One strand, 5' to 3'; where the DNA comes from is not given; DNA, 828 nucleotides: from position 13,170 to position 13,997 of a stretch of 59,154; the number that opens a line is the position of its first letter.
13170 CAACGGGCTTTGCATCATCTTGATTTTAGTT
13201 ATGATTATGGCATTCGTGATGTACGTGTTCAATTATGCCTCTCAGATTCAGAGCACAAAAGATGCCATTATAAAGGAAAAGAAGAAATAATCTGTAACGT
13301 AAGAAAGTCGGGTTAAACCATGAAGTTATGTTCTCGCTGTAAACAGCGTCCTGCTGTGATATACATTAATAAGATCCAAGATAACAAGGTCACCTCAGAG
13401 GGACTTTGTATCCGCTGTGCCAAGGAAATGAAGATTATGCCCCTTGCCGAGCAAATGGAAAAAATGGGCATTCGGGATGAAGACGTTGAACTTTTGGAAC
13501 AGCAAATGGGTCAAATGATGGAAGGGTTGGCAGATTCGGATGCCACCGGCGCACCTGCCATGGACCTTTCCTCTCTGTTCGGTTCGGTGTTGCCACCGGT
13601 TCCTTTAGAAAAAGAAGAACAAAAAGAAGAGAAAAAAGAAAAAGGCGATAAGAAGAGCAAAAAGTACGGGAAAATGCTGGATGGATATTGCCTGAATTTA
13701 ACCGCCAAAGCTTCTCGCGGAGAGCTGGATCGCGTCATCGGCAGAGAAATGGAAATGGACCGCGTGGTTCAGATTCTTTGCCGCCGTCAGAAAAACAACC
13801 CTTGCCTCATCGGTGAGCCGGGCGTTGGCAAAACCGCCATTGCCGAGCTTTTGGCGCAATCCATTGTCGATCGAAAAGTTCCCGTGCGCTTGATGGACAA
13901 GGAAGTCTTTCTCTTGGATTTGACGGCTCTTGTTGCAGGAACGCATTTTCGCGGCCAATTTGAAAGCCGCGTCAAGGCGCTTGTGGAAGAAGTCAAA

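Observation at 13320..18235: ClpX-type zinc ribbon fused to a ClpC-like double AAA+ unfoldase, translationally coupled to a catalytically dead P-type ATPase paralog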

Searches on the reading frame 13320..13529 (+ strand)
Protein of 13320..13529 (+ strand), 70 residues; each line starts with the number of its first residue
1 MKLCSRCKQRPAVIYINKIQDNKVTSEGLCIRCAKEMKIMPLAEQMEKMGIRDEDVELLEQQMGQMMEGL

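Call 37: search_solved_structures(query=window:13320-13529:+, max_evalue=10, show_alignments=5)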
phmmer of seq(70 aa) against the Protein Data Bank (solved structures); distinct sequences matched with E-value up to 10: 1.
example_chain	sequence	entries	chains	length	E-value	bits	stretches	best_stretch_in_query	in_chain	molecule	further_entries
8wtb_B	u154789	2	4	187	0.02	18.2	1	3-37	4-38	Protein-arginine kinase activator protein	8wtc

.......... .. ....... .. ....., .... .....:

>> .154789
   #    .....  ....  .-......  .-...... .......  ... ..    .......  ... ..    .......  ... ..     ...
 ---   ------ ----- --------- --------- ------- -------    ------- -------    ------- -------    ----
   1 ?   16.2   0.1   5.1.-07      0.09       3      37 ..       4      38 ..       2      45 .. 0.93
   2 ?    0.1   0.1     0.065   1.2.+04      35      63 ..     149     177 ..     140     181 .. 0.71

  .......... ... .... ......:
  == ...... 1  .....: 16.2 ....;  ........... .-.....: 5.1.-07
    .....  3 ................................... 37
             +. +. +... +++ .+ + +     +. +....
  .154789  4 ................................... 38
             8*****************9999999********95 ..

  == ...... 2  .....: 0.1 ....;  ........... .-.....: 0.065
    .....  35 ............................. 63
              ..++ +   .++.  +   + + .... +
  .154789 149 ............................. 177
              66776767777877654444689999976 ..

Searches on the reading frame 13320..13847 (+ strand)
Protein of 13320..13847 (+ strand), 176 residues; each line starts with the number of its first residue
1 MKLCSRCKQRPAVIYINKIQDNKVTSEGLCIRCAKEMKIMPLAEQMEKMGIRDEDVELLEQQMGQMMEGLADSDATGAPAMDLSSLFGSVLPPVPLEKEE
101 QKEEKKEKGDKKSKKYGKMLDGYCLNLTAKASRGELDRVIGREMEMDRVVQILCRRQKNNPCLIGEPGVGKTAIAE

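Call 7: search_protein_families(library=pfam, proteins=[window:13320-13748:+], max_evalue=10)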
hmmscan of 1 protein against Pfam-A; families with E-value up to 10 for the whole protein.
seq(143 aa): 6 families
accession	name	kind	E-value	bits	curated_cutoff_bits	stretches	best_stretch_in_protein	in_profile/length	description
PF18379.6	FERM_F1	-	0.018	15.5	26.1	1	18-46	18-46/96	FERM F1 ubiquitin-like domain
PF22082.2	TtuA_LIM_N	-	0.028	14.9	27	1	4-16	2-13/26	2-thiouridine synthetase TtuA, N-terminal LIM domain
PF24734.1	DUF7685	-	0.053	13.9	27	1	4-33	2-31/43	Domain of unknown function (DUF7685)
PF14787.11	zf-CCHC_5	-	0.21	11.8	27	1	27-35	2-10/36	GAG-polyprotein viral zinc-finger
PF19585.4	DUF6092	-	0.22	12.3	28.7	0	99-129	54-84/86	Family of unknown function (DUF6092)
PF15828.10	RDD1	-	0.42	11.3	27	1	98-118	25-45/77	Required for drug-induced death protein 1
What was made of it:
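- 13329..13418 (+): Zinc ribbon CxxC-x22-CxxC (C4, C7, C30, C33) of the McsA/ClpE type. No zf-C4_ClpX hit (call 7).
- On ClpX-type zinc-binding domain (Pfam zf-C4_ClpX): There is no Pfam hit at E<=10 (call 7).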

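Call 36: search_solved_structures(query=window:13320-13847:+, max_evalue=10, show_alignments=5)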
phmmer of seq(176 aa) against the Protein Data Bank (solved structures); distinct sequences matched with E-value up to 10: 49.
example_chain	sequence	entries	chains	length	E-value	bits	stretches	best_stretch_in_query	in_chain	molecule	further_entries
8a8u_A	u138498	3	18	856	1.6e-17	67.4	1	109-176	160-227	ATP-dependent Clp protease ATP-binding subunit ClpC1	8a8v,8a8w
6d00_1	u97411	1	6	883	1.7e-17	67.3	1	111-176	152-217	Calcarisporiella thermophila Hsp104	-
6azy_A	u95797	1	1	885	1.7e-17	67.3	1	111-176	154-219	Heat shock protein Hsp104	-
8ycx_A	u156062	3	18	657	5e-17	65.7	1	119-176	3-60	ATP-dependent Clp protease ATP-binding subunit ClpC1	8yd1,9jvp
9if4_A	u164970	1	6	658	5.1e-17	65.7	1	119-176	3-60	ATP-dependent Clp protease ATP-binding subunit ClpC1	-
6dju_A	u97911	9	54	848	2.3e-16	63.6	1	118-176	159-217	Chaperone protein ClpB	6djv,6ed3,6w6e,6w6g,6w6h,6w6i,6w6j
4hse_A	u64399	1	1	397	6.8e-16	62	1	119-176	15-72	Chaperone protein ClpB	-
5d4w_A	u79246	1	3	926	7.6e-16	61.9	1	114-176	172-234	Putative heat shock protein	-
5zui_A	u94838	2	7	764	8.5e-16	61.7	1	116-176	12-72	Heat Shock Protein 104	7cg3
6oax_C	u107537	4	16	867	9.5e-16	61.6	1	106-176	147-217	Hyperactive disaggregase ClpB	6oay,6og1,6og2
6og3_E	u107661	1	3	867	9.5e-16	61.6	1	106-176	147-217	Hyperactive disaggregase ClpB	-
5ofo_C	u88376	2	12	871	1e-15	61.5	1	106-176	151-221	Chaperone protein ClpB,ATP-dependent Clp protease ATP-binding subunit ClpA,Chaperone prote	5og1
4d2q_A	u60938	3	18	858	1e-15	61.5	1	106-176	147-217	CLPB | CHAPERONE PROTEIN CLPB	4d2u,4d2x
6rn2_A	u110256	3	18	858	1e-15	61.5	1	106-176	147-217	Chaperone protein ClpB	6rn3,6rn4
6qs4_A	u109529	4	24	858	1e-15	61.5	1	106-176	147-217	Chaperone protein ClpB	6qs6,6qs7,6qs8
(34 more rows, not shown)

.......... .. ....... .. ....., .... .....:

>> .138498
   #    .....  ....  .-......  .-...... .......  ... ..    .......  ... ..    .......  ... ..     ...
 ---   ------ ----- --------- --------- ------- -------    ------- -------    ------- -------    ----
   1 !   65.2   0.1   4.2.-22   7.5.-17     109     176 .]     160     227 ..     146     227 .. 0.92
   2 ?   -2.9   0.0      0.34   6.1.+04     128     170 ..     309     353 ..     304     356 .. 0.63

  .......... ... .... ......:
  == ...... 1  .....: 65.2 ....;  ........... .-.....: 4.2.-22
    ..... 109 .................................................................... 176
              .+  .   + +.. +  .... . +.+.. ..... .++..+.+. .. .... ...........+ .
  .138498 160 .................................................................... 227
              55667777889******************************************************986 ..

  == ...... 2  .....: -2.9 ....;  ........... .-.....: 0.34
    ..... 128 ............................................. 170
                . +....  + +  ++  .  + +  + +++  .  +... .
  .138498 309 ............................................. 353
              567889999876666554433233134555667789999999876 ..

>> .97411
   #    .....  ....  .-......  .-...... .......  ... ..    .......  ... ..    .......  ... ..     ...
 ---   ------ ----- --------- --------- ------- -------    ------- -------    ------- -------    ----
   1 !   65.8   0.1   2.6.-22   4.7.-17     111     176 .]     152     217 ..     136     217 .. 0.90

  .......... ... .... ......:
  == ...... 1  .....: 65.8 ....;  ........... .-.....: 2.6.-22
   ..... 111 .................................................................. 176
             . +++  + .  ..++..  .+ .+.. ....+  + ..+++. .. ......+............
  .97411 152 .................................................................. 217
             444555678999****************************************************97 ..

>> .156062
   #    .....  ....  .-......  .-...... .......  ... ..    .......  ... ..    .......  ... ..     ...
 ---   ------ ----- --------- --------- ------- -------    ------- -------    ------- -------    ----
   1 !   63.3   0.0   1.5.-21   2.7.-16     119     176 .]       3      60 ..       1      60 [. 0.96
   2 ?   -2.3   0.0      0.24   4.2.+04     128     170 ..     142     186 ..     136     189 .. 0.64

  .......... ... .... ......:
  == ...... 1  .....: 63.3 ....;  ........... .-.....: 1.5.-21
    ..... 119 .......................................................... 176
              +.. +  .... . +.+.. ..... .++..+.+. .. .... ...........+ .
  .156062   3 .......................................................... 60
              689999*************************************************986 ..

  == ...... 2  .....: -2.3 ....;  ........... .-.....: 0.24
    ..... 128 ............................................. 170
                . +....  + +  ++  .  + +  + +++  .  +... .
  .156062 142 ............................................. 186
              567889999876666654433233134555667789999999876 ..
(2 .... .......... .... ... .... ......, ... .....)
